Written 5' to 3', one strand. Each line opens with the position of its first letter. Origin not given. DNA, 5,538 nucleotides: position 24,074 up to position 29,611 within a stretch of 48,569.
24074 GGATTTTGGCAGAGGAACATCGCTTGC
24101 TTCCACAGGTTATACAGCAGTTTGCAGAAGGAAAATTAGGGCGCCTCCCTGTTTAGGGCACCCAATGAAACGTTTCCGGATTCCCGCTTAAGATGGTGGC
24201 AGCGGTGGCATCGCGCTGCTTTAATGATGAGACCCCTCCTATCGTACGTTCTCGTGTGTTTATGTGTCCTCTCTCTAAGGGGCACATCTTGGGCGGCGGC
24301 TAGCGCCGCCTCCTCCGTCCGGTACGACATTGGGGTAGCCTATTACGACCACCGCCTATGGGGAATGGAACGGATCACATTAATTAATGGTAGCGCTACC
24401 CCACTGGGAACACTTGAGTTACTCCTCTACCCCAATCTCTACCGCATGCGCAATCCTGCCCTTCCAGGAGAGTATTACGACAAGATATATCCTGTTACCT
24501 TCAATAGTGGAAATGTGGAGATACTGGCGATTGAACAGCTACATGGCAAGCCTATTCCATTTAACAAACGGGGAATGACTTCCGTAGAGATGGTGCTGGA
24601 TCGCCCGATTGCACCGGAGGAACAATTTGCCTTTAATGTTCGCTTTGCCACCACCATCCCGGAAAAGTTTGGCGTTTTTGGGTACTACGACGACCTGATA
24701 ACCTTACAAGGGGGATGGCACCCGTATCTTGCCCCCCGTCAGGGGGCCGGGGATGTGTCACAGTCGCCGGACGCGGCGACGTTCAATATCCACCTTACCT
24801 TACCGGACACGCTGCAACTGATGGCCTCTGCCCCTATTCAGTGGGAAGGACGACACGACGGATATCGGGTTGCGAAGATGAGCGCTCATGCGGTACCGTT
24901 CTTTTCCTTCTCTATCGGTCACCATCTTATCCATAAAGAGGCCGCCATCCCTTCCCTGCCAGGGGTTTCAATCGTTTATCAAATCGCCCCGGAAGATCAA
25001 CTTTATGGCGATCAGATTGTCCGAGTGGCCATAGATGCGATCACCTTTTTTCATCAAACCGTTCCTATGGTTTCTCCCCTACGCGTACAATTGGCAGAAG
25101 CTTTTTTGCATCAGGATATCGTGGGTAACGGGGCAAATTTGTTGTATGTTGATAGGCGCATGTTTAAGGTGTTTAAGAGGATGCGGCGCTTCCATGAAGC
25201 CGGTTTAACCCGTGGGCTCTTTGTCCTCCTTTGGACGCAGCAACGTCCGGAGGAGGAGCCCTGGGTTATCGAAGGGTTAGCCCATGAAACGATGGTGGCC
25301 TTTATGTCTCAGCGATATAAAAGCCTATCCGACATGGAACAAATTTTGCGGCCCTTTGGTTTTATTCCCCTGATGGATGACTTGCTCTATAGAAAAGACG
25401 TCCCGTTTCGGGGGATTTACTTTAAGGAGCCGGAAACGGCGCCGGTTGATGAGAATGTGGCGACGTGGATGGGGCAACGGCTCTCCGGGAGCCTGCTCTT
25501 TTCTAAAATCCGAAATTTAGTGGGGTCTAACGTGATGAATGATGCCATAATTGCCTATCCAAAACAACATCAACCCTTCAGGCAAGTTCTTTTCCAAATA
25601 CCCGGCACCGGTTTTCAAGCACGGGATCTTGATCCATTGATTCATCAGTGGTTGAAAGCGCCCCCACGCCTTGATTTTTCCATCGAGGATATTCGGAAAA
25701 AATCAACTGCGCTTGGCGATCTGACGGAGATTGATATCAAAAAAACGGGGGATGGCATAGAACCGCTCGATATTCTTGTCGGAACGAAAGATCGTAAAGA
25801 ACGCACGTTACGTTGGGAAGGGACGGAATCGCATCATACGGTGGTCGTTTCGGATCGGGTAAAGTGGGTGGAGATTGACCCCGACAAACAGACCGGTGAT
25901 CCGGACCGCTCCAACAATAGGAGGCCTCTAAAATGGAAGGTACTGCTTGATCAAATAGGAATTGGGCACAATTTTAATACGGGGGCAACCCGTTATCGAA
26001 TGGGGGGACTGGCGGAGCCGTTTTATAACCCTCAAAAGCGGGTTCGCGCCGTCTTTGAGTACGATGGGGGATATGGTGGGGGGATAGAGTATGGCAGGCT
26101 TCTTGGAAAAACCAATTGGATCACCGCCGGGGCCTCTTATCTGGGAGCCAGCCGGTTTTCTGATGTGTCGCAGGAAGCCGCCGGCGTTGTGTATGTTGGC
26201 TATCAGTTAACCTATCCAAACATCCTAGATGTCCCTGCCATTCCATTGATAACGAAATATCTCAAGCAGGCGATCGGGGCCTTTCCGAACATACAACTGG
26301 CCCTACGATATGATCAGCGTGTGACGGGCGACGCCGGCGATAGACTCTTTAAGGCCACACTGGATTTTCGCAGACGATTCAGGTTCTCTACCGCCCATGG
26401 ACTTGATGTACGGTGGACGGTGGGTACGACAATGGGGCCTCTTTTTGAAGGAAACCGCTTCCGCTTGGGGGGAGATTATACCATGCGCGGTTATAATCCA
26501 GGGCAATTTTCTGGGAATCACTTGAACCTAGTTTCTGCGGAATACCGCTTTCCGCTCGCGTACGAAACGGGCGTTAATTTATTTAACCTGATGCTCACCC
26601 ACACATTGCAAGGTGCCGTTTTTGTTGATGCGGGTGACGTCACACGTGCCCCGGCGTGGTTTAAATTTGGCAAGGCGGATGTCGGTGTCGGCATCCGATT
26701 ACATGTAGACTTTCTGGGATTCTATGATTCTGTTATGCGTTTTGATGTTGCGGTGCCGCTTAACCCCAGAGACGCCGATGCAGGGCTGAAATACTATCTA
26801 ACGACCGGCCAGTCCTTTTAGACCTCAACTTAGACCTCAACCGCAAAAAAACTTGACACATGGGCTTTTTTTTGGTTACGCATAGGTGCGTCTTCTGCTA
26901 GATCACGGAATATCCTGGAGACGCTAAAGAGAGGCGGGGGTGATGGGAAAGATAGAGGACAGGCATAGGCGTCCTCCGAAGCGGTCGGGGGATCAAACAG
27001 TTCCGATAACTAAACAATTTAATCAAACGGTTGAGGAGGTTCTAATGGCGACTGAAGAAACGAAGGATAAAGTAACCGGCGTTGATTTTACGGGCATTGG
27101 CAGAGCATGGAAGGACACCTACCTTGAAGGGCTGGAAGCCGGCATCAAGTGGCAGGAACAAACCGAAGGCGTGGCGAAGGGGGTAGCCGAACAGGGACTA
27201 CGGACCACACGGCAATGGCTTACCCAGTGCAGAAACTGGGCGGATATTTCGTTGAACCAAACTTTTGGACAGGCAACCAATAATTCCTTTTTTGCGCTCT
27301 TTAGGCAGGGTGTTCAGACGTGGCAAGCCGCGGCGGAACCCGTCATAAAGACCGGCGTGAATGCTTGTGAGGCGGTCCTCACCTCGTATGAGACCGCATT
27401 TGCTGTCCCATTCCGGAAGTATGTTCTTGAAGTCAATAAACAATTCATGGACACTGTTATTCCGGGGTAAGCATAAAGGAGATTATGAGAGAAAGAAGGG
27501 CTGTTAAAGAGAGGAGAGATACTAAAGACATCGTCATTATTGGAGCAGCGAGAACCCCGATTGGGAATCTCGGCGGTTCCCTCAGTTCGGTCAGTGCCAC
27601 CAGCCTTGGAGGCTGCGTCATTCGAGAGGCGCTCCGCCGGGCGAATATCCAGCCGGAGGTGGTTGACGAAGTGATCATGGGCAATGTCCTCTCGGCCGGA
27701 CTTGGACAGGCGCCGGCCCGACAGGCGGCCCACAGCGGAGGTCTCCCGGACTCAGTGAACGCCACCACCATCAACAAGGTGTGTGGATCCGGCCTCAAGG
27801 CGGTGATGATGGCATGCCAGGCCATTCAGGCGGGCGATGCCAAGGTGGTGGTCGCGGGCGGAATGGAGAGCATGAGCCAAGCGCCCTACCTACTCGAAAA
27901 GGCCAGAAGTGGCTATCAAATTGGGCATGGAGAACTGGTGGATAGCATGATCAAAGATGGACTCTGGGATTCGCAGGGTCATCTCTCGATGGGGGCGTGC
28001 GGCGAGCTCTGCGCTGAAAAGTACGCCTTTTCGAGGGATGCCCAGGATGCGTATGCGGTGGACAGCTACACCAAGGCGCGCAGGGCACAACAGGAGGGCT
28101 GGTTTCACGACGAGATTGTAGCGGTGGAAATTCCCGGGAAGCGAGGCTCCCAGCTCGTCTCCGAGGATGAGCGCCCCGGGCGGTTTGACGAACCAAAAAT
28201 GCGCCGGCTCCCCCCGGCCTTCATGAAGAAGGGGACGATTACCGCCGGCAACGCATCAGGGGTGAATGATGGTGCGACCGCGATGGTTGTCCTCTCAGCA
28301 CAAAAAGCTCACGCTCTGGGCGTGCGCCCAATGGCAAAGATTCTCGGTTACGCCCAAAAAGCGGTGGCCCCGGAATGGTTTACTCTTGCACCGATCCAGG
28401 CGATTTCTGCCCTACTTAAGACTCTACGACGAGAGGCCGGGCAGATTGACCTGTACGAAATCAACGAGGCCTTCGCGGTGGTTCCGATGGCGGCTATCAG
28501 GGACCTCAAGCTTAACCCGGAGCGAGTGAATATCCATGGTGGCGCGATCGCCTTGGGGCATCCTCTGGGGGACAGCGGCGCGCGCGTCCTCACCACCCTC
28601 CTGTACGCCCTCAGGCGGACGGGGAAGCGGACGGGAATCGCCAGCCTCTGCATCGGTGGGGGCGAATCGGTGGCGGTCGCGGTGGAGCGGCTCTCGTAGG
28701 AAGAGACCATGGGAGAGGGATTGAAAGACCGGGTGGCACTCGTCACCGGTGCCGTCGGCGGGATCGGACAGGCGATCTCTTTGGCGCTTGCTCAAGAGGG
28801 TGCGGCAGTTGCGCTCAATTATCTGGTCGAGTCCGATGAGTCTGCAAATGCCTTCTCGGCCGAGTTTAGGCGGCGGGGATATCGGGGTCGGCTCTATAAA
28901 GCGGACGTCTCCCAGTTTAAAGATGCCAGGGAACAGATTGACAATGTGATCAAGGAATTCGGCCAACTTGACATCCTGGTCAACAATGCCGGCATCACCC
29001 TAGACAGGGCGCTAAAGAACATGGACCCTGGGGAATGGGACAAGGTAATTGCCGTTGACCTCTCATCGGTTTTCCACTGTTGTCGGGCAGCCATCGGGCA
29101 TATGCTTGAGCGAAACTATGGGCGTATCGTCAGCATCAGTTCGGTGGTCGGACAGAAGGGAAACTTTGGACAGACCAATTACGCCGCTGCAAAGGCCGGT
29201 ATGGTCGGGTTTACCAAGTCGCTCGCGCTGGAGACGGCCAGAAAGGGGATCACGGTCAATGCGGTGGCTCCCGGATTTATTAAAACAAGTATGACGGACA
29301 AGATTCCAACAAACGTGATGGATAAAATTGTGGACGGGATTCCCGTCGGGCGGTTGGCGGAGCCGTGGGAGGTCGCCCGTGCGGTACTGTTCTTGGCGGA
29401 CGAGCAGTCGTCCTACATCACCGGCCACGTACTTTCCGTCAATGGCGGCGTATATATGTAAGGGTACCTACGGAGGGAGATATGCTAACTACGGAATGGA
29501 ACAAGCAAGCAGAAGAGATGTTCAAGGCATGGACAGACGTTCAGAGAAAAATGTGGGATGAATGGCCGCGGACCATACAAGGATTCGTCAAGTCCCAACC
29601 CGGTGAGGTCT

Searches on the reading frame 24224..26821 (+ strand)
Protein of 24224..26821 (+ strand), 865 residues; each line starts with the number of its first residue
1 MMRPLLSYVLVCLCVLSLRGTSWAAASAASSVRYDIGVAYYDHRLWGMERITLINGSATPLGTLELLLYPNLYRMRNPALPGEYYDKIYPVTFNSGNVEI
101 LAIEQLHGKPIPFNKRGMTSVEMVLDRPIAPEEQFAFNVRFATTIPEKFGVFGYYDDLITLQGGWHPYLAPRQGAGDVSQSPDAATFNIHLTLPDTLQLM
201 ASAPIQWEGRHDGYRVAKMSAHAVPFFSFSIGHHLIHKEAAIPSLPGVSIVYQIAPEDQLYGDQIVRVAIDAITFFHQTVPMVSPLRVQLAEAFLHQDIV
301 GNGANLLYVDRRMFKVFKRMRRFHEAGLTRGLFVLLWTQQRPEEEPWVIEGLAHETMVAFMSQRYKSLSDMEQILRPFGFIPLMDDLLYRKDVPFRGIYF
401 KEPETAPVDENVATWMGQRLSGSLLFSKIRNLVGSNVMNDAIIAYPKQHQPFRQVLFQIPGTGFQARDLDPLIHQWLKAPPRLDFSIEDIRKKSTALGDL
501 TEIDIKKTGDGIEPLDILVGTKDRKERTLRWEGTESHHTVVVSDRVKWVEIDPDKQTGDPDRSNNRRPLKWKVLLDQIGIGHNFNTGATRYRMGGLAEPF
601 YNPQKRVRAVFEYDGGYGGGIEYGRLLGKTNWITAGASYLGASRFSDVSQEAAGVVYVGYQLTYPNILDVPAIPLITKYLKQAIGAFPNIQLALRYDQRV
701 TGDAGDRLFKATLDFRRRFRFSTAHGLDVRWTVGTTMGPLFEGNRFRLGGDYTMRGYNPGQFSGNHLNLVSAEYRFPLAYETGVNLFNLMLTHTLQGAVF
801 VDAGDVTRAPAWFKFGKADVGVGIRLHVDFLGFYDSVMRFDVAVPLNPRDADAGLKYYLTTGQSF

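Call 30: search_protein_families(library=pfam, proteins=[window:24224-26821:+], max_evalue=0.001)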
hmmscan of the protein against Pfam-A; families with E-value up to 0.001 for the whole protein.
window:24224-26821:+ (865 aa): 2 families
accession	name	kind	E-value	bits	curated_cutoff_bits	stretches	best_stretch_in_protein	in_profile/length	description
PF01103.29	Omp85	-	1.6e-06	28.3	24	1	710-865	157-325/325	Omp85 superfamily domain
PF03865.19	ShlB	-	7.6e-05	22.8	22.7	1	707-811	200-298/311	Haemolysin secretion/activation protein ShlB/FhaC/HecB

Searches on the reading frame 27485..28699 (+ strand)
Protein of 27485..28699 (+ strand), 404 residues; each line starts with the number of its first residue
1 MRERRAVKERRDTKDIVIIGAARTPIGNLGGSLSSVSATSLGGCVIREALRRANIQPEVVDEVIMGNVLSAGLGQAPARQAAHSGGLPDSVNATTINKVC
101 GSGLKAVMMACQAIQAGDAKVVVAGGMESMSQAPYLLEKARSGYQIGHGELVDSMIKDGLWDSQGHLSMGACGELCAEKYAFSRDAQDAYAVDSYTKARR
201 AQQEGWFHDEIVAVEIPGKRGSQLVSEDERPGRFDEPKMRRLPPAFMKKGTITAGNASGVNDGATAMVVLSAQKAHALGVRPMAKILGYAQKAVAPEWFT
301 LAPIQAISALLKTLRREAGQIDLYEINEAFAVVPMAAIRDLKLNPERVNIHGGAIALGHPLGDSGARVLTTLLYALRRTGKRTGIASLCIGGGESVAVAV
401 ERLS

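Call 30: search_protein_families(library=pfam, proteins=[window:27485-28699:+], max_evalue=0.001)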
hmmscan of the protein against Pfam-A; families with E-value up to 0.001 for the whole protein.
window:27485-28699:+ (404 aa): 3 families
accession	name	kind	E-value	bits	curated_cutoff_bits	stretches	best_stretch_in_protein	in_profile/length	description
PF00108.29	Thiolase_N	-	5.5e-94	314.8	26.4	1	16-272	1-259/260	Thiolase, N-terminal domain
PF02803.24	Thiolase_C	-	7.5e-40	135.8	27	1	281-402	2-123/123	Thiolase, C-terminal domain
PF00109.32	ketoacyl-synt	-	1.5e-07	31.7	20.8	1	95-132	169-206/252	Beta-ketoacyl synthase, N-terminal domain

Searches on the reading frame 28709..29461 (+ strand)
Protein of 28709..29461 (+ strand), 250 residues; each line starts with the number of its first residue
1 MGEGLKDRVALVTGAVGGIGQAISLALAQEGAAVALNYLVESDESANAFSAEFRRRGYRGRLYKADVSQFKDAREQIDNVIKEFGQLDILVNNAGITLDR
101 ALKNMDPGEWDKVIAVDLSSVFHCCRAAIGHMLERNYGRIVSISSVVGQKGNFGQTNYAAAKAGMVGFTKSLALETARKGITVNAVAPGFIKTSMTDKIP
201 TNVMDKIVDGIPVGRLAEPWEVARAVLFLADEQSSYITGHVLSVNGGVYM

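Call 30: search_protein_families(library=pfam, proteins=[window:28709-29461:+], max_evalue=0.001)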
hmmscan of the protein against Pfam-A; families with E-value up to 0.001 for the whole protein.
window:28709-29461:+ (250 aa): 4 families
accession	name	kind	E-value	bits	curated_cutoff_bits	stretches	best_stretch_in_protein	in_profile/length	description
PF13561.12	adh_short_C2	-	1.2e-63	215.3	27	1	14-248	1-235/236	Enoyl-(Acyl carrier protein) reductase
PF00106.31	adh_short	-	8.4e-58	195.5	26.6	1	8-200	1-191/195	short chain dehydrogenase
PF08659.16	KR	-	4.3e-20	72.8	22.6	1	10-187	3-174/180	KR domain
PF01370.27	Epimerase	-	0.00049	20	20.9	1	10-151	1-123/240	NAD dependent epimerase/dehydratase family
